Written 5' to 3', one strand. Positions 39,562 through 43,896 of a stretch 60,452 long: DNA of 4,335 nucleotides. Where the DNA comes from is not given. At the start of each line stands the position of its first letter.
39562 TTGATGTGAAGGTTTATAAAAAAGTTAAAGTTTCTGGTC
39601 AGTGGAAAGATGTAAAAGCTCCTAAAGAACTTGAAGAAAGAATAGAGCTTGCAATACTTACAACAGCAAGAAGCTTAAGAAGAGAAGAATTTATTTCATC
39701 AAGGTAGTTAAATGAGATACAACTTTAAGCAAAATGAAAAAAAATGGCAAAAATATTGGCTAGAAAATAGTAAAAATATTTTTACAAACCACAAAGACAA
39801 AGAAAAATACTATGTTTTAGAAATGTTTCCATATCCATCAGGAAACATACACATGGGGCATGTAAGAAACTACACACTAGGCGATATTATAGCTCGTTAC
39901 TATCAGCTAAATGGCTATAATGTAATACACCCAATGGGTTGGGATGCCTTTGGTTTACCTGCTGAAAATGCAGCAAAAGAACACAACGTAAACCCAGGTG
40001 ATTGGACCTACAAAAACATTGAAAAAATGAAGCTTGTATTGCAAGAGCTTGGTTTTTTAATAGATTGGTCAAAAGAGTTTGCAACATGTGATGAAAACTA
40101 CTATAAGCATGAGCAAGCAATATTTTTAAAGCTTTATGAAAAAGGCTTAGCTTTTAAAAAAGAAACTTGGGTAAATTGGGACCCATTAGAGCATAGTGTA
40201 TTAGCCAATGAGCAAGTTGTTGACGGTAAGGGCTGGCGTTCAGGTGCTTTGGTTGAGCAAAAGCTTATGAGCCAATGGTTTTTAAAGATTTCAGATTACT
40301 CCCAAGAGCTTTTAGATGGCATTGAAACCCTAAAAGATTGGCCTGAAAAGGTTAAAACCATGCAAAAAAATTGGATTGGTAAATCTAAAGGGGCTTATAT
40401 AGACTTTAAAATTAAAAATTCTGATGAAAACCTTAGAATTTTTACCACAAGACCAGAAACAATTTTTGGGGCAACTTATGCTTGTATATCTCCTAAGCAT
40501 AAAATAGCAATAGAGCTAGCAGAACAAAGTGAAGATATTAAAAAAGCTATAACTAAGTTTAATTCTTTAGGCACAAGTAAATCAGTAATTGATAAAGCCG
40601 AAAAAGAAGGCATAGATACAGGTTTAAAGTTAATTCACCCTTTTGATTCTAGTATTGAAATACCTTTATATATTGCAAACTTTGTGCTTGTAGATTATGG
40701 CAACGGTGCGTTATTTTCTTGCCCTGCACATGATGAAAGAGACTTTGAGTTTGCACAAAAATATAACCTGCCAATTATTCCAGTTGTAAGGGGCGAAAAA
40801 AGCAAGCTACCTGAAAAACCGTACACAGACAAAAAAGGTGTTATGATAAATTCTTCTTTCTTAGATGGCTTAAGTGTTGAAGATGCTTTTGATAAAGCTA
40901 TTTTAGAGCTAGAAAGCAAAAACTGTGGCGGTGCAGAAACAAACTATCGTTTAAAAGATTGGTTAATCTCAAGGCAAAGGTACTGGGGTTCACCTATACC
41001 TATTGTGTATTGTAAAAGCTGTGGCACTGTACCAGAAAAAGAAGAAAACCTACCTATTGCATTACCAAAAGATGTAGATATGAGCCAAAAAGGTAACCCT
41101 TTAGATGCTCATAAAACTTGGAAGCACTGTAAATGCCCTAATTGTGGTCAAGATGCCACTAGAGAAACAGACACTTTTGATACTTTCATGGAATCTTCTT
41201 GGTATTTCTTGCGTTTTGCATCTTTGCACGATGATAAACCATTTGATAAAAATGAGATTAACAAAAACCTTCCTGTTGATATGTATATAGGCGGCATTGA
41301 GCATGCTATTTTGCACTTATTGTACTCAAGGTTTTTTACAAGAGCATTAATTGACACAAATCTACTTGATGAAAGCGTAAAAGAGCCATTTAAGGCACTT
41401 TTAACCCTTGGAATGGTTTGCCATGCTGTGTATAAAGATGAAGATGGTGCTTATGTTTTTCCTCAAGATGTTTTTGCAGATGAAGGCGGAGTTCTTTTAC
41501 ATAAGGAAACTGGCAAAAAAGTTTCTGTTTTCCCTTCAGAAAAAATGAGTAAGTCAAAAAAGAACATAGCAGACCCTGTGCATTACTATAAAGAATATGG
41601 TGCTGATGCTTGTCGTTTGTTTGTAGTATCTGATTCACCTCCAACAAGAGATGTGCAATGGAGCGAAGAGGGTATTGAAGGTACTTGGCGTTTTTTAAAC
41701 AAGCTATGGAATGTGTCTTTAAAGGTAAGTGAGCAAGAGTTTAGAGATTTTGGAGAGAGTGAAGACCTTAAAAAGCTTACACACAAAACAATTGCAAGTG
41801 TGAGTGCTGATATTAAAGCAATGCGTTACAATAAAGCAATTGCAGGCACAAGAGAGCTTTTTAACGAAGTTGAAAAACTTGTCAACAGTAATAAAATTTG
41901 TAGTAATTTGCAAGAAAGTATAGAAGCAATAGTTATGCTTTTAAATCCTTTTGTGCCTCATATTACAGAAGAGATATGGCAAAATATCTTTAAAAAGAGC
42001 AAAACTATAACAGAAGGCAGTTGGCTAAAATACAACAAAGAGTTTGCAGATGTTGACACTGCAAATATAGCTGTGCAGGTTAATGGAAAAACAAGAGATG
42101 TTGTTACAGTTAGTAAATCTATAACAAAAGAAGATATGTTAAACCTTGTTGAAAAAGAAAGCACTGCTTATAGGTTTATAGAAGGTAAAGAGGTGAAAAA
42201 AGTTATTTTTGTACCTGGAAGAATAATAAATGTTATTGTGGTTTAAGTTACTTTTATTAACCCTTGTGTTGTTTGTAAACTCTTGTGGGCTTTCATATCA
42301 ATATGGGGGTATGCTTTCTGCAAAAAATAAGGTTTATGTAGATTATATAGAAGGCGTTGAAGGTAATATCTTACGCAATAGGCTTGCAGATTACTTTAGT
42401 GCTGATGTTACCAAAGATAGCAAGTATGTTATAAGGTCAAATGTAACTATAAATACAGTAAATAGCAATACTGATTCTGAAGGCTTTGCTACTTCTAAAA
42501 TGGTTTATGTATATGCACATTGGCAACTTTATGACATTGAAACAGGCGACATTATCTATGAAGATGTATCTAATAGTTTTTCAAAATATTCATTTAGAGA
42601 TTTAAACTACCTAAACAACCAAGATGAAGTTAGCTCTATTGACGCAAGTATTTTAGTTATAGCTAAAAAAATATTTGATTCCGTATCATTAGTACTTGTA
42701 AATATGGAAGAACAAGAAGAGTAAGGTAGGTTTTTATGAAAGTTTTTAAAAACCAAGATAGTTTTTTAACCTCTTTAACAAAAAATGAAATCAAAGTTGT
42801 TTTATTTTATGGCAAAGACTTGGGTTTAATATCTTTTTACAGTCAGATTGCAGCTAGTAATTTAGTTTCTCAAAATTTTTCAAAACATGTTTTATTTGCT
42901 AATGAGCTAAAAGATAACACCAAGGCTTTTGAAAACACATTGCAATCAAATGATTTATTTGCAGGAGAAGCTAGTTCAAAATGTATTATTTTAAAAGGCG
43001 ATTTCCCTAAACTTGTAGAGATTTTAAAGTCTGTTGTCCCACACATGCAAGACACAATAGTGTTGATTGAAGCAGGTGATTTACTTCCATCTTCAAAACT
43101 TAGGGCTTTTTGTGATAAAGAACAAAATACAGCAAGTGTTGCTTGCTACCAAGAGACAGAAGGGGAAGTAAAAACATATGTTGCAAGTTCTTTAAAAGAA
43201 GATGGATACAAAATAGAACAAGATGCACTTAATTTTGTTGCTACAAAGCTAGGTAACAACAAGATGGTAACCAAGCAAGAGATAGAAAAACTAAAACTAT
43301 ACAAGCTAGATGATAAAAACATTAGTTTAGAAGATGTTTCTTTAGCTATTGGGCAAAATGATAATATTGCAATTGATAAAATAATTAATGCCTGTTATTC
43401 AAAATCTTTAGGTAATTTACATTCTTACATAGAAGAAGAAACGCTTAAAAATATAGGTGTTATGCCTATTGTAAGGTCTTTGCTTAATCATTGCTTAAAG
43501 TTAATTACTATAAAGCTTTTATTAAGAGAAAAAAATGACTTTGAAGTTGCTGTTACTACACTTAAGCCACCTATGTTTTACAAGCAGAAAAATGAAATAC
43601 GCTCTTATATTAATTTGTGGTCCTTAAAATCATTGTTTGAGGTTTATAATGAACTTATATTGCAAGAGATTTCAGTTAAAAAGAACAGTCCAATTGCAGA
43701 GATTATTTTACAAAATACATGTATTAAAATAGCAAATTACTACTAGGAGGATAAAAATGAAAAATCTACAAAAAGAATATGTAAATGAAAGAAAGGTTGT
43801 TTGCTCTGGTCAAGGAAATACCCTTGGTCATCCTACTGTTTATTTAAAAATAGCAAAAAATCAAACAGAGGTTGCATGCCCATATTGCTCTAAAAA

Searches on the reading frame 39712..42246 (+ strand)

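Call 38: search_protein_families(library=pfam, max_evalue=0.00001, proteins=[window:39712-42246:+])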
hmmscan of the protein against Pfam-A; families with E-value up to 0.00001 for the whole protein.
window:39712-42246:+ (844 aa): 4 families
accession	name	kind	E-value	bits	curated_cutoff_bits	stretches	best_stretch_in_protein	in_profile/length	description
PF13603.12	tRNA-synt_1_2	-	1.1e-62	211.3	25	1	219-398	1-182/185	Leucyl-tRNA synthetase, editing domain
PF00133.28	tRNA-synt_1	-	6.2e-53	180.5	22.7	3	12-224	2-227/414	tRNA synthetases class I (I, L, M and V)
PF09334.17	tRNA-synt_1g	-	4.6e-28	98.5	20.1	1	35-169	3-135/391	tRNA synthetases class I (M)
PF08264.19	Anticodon_1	-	1.1e-17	64.7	25.1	1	689-806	7-144/148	Anticodon-binding domain of tRNA ligase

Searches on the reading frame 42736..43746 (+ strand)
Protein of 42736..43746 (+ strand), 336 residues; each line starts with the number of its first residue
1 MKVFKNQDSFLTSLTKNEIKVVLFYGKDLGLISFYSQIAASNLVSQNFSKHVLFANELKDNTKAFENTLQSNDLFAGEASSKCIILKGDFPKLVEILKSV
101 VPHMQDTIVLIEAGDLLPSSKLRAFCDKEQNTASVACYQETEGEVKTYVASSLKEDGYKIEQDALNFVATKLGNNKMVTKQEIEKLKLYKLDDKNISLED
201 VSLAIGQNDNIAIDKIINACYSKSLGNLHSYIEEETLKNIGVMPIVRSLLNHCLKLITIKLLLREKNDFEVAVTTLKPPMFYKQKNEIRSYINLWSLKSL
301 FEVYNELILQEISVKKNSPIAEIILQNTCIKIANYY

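Call 38: search_protein_families(library=pfam, max_evalue=0.00001, proteins=[window:42736-43746:+])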
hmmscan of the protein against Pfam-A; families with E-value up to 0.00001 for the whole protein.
window:42736-43746:+ (336 aa): 0 families

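Call 63: search_protein_families(library=ncbifam, max_evalue=0.01, proteins=[window:42736-43746:+])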
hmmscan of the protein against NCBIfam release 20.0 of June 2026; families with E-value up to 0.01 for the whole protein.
window:42736-43746:+ (336 aa): 4 families
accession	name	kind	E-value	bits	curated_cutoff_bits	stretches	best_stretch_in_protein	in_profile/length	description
TIGR01128.2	holA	equivalog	1.6e-33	116.4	80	1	21-332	1-316/316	DNA polymerase III subunit delta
NF005134.0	PRK06585.1-1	equivalog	1.4e-24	86.7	478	1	6-324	7-317/326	DNA polymerase III subunit delta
NF006302.0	PRK08487.1-5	equivalog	6.8e-09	35.8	296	1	10-335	6-322/323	DNA polymerase III subunit delta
TIGR02397.1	dnaX_nterm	equivalog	0.00011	21.6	250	1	144-293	180-328/355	DNA polymerase III subunit gamma/tau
